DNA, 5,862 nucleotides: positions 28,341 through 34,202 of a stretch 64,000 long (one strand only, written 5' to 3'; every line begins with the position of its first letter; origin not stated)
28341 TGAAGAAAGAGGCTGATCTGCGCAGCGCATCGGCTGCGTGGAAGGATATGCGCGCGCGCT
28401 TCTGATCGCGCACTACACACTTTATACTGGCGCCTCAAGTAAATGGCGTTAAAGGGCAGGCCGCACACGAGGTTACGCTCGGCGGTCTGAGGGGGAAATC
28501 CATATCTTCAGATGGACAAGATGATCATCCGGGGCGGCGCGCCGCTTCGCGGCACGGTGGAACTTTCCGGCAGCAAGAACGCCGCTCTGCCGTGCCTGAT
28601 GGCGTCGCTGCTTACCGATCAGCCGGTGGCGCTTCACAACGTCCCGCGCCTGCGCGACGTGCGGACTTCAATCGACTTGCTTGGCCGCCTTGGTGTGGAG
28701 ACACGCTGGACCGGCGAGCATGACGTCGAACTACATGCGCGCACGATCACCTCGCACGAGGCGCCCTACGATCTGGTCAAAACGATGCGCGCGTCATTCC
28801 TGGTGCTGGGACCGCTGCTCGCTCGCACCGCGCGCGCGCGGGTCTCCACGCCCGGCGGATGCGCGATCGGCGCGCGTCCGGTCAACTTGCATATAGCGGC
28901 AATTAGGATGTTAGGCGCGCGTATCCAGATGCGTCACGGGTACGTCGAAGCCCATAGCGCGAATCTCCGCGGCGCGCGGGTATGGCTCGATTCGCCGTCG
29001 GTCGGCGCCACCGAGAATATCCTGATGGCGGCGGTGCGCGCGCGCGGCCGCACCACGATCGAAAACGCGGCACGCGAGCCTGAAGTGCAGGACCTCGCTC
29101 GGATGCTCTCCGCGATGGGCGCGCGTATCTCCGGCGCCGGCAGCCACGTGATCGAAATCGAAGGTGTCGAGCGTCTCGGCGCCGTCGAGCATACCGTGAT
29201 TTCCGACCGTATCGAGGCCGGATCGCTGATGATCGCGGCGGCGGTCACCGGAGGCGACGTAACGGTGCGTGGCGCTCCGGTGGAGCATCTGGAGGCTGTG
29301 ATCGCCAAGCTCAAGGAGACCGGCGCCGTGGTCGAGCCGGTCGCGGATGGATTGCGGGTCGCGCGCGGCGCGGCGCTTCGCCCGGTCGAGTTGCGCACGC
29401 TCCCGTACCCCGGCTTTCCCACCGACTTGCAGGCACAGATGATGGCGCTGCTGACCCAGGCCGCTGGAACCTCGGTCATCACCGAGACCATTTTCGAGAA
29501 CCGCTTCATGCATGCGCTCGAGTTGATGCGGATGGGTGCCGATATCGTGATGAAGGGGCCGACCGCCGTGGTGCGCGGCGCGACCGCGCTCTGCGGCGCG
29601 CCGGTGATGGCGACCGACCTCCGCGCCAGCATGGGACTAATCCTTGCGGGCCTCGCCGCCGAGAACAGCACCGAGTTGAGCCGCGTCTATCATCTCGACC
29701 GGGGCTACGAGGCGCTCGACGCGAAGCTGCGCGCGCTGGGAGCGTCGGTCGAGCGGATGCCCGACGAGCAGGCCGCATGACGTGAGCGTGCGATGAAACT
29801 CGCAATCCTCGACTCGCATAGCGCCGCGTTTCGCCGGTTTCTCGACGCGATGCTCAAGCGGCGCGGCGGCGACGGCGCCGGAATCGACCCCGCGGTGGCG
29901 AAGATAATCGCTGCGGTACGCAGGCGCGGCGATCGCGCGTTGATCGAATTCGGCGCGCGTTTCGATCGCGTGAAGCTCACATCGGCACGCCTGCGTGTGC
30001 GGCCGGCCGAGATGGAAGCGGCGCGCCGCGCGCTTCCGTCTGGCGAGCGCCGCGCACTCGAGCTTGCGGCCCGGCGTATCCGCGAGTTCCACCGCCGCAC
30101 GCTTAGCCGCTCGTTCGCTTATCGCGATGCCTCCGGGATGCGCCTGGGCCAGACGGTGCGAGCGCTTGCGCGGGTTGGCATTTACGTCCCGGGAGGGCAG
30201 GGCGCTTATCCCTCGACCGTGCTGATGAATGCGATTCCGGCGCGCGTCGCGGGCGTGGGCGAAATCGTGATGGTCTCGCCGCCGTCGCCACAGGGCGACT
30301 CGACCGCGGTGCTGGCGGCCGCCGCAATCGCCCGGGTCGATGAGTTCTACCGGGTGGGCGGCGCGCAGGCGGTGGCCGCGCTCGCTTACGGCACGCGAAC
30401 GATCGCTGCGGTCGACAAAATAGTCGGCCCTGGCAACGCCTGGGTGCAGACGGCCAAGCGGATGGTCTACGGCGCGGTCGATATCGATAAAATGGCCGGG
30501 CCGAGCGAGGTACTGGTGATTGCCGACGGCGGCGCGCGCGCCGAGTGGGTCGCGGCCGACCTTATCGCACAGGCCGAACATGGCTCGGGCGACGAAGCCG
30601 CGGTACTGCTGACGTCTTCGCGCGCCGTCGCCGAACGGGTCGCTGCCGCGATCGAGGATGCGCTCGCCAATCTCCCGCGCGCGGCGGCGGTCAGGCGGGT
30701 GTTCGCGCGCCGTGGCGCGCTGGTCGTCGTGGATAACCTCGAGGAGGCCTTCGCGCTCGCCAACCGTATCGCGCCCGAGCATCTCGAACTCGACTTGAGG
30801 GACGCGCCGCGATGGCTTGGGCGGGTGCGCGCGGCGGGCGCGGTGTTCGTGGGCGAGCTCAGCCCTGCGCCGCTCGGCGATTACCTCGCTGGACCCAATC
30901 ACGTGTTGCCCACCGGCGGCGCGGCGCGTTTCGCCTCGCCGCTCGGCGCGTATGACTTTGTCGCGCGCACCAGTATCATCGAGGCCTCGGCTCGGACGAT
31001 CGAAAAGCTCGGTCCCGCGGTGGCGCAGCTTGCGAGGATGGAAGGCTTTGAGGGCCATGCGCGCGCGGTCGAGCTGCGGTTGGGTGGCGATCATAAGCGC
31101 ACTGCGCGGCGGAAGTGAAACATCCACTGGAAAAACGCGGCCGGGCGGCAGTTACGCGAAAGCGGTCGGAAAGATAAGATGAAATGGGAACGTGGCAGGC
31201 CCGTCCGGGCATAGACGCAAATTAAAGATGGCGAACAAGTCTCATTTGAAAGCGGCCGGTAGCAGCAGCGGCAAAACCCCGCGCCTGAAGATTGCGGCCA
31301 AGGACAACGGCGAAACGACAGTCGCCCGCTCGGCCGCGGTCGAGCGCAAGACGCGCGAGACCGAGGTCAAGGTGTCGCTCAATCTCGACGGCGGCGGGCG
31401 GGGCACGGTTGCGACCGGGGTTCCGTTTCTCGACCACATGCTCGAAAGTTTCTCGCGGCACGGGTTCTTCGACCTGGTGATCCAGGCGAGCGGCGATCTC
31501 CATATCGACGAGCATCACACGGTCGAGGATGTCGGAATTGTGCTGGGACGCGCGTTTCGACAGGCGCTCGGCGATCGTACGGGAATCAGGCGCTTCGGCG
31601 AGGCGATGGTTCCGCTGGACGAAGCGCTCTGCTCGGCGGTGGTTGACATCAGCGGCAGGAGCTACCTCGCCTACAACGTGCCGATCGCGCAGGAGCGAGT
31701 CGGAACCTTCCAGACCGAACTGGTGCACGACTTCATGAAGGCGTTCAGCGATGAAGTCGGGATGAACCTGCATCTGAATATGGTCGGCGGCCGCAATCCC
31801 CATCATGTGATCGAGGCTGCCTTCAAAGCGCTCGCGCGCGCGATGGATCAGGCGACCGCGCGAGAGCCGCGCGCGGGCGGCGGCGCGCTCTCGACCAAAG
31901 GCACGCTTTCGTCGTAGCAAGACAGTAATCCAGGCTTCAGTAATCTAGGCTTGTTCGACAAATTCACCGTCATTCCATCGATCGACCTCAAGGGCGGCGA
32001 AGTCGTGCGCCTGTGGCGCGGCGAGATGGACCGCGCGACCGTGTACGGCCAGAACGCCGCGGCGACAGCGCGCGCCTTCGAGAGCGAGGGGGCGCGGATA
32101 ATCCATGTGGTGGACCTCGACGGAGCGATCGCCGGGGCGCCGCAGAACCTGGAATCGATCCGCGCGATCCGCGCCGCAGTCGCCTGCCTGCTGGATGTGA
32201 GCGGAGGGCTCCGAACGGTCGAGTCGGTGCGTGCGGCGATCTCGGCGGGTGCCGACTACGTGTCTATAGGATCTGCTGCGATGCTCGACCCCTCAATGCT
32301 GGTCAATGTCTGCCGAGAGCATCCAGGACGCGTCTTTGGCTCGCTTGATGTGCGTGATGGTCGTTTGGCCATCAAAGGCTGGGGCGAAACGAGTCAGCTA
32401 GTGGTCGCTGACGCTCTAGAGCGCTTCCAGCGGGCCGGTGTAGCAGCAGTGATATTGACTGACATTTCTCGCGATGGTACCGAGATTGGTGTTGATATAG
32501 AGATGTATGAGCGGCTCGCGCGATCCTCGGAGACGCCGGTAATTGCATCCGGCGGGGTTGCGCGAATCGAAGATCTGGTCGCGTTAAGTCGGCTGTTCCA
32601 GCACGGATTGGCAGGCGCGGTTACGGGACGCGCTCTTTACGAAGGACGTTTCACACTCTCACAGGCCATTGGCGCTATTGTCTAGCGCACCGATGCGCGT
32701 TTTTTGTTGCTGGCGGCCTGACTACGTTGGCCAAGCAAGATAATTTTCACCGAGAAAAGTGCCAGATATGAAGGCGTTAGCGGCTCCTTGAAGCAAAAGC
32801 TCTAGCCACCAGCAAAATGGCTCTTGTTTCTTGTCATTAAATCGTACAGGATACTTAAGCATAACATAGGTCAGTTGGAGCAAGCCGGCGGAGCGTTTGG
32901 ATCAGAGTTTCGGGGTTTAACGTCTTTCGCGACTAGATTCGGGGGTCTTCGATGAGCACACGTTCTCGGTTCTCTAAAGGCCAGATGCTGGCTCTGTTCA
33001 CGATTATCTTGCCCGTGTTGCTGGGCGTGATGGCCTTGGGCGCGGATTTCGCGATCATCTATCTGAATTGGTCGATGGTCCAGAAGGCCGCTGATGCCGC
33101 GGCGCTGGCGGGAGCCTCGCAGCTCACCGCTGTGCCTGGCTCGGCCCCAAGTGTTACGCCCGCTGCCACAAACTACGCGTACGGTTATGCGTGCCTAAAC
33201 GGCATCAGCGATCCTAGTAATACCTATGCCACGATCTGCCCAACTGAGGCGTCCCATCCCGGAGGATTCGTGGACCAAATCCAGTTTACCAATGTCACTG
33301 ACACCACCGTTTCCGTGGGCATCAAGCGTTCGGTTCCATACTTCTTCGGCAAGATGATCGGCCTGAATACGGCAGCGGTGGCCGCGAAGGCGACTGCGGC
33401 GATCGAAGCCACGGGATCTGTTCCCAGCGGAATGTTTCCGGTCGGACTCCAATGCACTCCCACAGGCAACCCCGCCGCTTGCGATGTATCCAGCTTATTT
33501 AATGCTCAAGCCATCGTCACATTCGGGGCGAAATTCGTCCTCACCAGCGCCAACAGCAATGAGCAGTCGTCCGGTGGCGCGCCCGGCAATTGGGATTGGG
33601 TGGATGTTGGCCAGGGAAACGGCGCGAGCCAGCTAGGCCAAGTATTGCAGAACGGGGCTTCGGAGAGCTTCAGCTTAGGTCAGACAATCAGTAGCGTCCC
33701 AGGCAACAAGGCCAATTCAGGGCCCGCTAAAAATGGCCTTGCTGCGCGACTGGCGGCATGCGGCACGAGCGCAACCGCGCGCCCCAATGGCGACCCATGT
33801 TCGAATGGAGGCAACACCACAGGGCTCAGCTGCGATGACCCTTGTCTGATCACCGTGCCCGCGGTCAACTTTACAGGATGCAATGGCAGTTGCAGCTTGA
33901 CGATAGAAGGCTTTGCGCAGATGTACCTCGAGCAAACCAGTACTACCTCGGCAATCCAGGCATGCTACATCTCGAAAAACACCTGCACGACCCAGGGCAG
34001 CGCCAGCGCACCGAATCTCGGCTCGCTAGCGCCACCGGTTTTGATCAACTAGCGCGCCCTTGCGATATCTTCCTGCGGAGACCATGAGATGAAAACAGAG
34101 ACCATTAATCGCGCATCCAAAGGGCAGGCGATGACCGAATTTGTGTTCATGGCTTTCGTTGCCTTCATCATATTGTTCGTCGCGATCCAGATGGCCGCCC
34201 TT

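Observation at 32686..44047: Lower-GC island of orphan Tad pseudopilin / TadG-vWA genes in two convergent operons, with no pilus machinery in sight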

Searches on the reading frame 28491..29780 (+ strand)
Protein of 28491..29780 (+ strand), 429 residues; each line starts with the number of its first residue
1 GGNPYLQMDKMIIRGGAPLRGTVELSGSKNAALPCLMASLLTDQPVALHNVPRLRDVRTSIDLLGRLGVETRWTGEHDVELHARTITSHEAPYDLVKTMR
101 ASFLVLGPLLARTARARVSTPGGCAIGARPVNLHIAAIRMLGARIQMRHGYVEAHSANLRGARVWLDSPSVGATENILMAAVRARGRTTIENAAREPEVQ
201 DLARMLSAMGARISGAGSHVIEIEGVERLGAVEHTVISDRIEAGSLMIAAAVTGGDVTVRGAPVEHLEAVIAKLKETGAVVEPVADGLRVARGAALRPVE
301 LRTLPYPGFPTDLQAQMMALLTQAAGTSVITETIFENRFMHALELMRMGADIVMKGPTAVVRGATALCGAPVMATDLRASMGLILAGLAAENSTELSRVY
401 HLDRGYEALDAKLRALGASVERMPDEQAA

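Call 14: search_protein_families(library=pfam, proteins=[window:28491-29780:+], max_evalue=0.00001)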
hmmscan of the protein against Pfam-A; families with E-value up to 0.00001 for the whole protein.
window:28491-29780:+ (429 aa): 1 family
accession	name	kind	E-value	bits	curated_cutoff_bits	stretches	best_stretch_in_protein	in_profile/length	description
PF00275.25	EPSP_synthase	-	9.6e-105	351.1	22.8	1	14-411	2-415/417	EPSP synthase (3-phosphoshikimate 1-carboxyvinyltransferase)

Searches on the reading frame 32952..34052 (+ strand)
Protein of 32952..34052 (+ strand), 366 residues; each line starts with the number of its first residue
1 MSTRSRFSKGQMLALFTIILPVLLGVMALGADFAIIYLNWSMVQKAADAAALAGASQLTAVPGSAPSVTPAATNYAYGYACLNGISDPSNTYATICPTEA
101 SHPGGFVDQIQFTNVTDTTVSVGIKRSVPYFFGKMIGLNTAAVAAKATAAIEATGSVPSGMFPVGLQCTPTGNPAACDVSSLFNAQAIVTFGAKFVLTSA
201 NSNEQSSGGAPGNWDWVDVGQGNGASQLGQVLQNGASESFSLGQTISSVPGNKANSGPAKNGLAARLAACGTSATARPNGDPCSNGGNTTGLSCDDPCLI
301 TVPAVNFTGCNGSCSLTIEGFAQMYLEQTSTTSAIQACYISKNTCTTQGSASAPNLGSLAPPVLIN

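Call 3: search_protein_families(library=pfam, proteins=[window:32952-34052:+], max_evalue=0.01)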
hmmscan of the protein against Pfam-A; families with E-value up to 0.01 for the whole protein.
window:32952-34052:+ (366 aa): 3 families
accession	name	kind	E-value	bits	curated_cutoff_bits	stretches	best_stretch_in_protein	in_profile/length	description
PF13400.11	Tad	-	1.3e-05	25.8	22.3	1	10-57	1-47/47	Putative Flp pilus-assembly TadE/G-like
PF09977.15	Tad_C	-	0.00034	22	22.1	1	53-149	1-93/93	Putative Tad-like Flp pilus-assembly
PF07811.17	TadE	-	0.00047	20.7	22.9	1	16-51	7-42/43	TadE-like protein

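Call 15: find_homologous_proteins(query=window:32952-34049:+, max_evalue=0.001)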
Query window:32952-34049:+ (366 aa): 229 proteins with E <= 0.001 among 8000 candidates; the best 120 are listed.
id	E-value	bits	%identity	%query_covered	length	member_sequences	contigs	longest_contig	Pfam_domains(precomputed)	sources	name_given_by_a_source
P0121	3.3e-235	798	100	100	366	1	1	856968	PF13400.12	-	-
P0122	3.9e-206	702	88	99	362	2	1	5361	PF09977.15,PF13400.12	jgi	jgi:Flp pilus assembly protein TadG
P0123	4.7e-202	689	87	100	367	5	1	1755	PF13400.12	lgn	-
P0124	4.5e-193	659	85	100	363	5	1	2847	-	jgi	jgi:Flp pilus assembly protein TadG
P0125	8.5e-181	619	80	100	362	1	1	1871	PF13400.12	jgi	jgi:Putative Flp pilus-assembly TadE/G-like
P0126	5.9e-175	599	80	97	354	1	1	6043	PF09977.15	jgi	jgi:Flp pilus assembly protein TadG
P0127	2.1e-170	584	77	100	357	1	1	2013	PF07811.18,PF13400.12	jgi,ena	-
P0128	1.6e-167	575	74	100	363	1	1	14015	-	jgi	jgi:Flp pilus assembly protein TadG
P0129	4.9e-166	570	73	100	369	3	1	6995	PF13400.12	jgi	-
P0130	5.1e-163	560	73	100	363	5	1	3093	PF07811.18,PF13400.12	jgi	jgi:Flp pilus assembly protein TadG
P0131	8.9e-163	559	74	100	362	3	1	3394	PF07811.18,PF13400.12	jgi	jgi:hypothetical protein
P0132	5.4e-162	557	74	100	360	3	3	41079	PF13400.12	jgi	jgi:hypothetical protein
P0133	2.8e-161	554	72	99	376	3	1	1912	PF07811.18,PF13400.12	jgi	jgi:Flp pilus assembly protein TadG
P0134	4.8e-160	550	71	100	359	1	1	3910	PF09977.15,PF13400.12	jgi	jgi:Flp pilus assembly protein TadG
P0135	8.4e-160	550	71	100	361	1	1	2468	-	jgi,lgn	jgi:Putative Flp pilus-assembly TadE/G-like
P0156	3.6e-142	492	65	100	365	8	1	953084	-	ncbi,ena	-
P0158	3.9e-141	488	66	100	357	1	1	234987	PF07811.18,PF09977.15,PF13400.12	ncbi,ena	-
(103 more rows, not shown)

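Call 16: find_encoding_contigs(protein=P0158, flank=10000, max_places=1)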
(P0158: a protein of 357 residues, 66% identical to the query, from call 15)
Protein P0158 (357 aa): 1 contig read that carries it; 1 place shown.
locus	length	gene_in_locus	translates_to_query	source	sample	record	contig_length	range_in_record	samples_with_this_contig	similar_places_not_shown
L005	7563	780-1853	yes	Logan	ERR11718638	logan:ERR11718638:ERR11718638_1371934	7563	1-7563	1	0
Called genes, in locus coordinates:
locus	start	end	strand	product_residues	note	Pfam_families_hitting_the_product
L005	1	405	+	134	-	?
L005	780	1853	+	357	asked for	PF07811:TadE (faint), PF13400:Tad (weak), PF09977:Tad_C (faint)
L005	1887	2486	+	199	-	-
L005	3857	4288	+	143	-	-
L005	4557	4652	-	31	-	-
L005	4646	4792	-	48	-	-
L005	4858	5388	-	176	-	PF02357:NusG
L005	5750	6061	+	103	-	-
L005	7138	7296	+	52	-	-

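Call 17: find_encoding_contigs(protein=P0156, flank=10000, max_places=1)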
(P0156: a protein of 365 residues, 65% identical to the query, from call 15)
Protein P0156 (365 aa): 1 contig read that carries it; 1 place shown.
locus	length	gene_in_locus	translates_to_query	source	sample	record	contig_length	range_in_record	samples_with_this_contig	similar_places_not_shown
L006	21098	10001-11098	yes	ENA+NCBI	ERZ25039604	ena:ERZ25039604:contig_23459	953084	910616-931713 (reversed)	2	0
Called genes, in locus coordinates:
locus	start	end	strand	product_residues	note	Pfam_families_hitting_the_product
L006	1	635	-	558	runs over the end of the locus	PF00294:PfkB, PF13580:SIS_2 (faint), PF01380:SIS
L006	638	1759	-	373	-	PF00701:DHDPS (weak)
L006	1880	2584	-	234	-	-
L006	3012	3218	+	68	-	PF01197:Ribosomal_L31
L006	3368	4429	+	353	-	PF03462:PCRF, PF00472:RF-1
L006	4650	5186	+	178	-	PF03602:Cons_hypoth95, PF05175:MTS, PF06325:PrmA, PF01170:UPF0020, PF13847:Methyltransf_31, PF09445:Methyltransf_15, PF08242:Methyltransf_12, PF13649:Methyltransf_25, +4 more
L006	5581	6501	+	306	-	PF00275:EPSP_synthase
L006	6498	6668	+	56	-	PF00275:EPSP_synthase (weak)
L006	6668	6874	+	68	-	PF00275:EPSP_synthase (weak)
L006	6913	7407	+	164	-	PF00815:Histidinol_dh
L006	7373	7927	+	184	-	PF00815:Histidinol_dh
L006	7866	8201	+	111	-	PF00815:Histidinol_dh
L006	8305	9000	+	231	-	PF00475:IGPD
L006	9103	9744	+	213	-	PF00977:His_biosynth, PF01207:Dus (faint)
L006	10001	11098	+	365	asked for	-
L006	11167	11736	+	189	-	-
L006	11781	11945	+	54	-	-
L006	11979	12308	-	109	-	PF02826:2-Hacid_dh_C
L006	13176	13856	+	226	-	PF13549:ATP-grasp_5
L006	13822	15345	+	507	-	PF13380:CoA_binding_2, PF13607:Succ_CoA_lig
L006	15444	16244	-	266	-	PF02578:Cu-oxidase_4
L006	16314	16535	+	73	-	-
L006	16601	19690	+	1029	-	PF00005:ABC_tran (faint), PF02463:SMC_N (faint), PF06745:ATPase (faint), PF13191:AAA_16 (faint), PF13304:AAA_21 (faint), PF13555:AAA_29 (faint), PF20703:nSTAND1 (faint), PF17755:UvrA_DNA-bind (weak), +1 more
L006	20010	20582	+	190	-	-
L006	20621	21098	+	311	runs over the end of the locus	PF01479:S4, PF00849:PseudoU_synth_2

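Call 31: search_protein_families(library=ncbifam, proteins=[window:32952-34052:+], max_evalue=0.1)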
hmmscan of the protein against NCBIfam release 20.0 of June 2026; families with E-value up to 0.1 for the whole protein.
window:32952-34052:+ (366 aa): 0 families

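Call 45: predict_structure(alignment_id=A3)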
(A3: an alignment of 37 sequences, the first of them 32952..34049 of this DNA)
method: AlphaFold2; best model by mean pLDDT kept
length: 366 residues; sequences in the alignment: 37
mean_pLDDT: 70.6   pTM: 0.52
mean pLDDT of the five models: 70.6, 67.4, 66.5, 64.9, 62.0
residues with pLDDT >= 90: 2; 70-90: 219; 50-70: 102; < 50: 43
segments of 3 or more residues with pLDDT < 50: 1-3, 181-194, 199-212, 355-361
pLDDT, mean of each block of 10 residues (from residue 1): 56 72 72 83 85 75 73 85 79 65 73 80 86 73 82 60 77 54 39 48 41 69 82 82 77 75 86 59 71 75 77 76 80 75 56 47 65
secondary structure, 60 per line:
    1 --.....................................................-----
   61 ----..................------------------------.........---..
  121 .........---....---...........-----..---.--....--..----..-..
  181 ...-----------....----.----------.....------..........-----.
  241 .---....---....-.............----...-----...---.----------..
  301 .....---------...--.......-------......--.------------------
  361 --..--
elements in order: H3-55 H65-82 E107-115 E119-129 H133-136 E140-150 E164-167 H179-183 E195-198 E214-218 H225-234 E245-248 H252-255 H257-269 E299-305 E315-317 E320-326 E334-339

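Call 48: fold_search(model_id=the predicted structure, library=pdb)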
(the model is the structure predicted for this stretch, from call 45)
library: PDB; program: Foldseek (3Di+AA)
matches with E <= 10: 528; with E <= 0.001: 0
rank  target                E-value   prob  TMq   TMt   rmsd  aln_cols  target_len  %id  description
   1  4qum_A                3.9e-01  0.20  0.10  0.13   4.8        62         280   18  Crystal structure of PTPN3 (PTPH1) in complex with a dually phosphorylated MAPK12 peptide (released 2014-12-10)
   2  4s0g_A                4.1e-01  0.20  0.10  0.13   4.9        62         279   19  Crystal structure of PTPN3 (PTPH1) in complex with Eps15 pTyr849 P850V peptide (released 2015-03-11)
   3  4ri5_A                4.3e-01  0.18  0.10  0.12   4.9        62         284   18  Crystal structure of PTPN3 (PTPH1) D811E mutant in complex with metavanadate (released 2015-03-11)
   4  4rh9_A                4.3e-01  0.13  0.09  0.11   5.5        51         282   20  Crystal structure of PTPN3 (PTPH1) H812F, M883G mutant in complex with Eps15 pTyr849 peptide (released 2015-03-11)
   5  2b49                  4.6e-01  0.18  0.10  0.13   4.8        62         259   18  Crystal Structure of the Catalytic Domain of Protein Tyrosine Phosphatase, non-receptor Type 3 (released 2005-10-04)
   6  4qun_A                4.6e-01  0.18  0.10  0.12   4.8        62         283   18  Crystal structure of the PTPN3 (PTPH1) catalytic domain C842S mutant (released 2014-12-10)
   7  4rh5_A                4.6e-01  0.13  0.09  0.11   5.5        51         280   20  Crystal structure of PTPN3 (PTPH1) in complex with Eps15 pTyr849 peptide (released 2015-03-11)
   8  7bn9_A                4.9e-01  0.41  0.10  0.06   3.3        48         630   10  Crystal Structure of Bacillus subtilis Penicillin Binding Protein 3 (released 2022-03-02)
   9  4ri4_B                4.9e-01  0.16  0.10  0.13   4.9        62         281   18  Crystal structure of PTPN3 (PTPH1) Y676I mutant in complex with vanadate (released 2015-03-11)
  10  4ri4_A                5.2e-01  0.16  0.10  0.12   4.9        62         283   18  Crystal structure of PTPN3 (PTPH1) Y676I mutant in complex with vanadate (released 2015-03-11)
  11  5x7l_B                6.3e-01  0.16  0.11  0.27   9.7        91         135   13  Structure of TsrD from Streptomyces laurentii (released 2018-03-07)
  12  6iwd_A                6.7e-01  0.13  0.09  0.11   4.1        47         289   13  The PTP domain of human PTPN14 in a complex with the CR3 domain of HPV18 E7 (released 2019-07-31)
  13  4rhg_A                7.1e-01  0.13  0.09  0.11   5.5        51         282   20  Crystal structure of PTPN3 (PTPH1) D811E, C842S mutant in complex with Eps15 pTyr849 peptide (released 2015-03-11)
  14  3kkg                  7.5e-01  0.11  0.08  0.18   7.0        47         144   13  Crystal structure of Putative SnoaL-like polyketide cyclase (YP_509242.1) from Jannaschia Sp. CCS1 at 1.40 A resolution (released 2009-12-01)
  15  3qcl                  8.0e-01  0.12  0.09  0.11   4.3        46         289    9  Human receptor protein tyrosine phosphatase gamma, domain 1, in complex with 2-[(3,4-dichlorobenzyl)sulfanyl]-4-(4-hydro (released 2011-12-28)
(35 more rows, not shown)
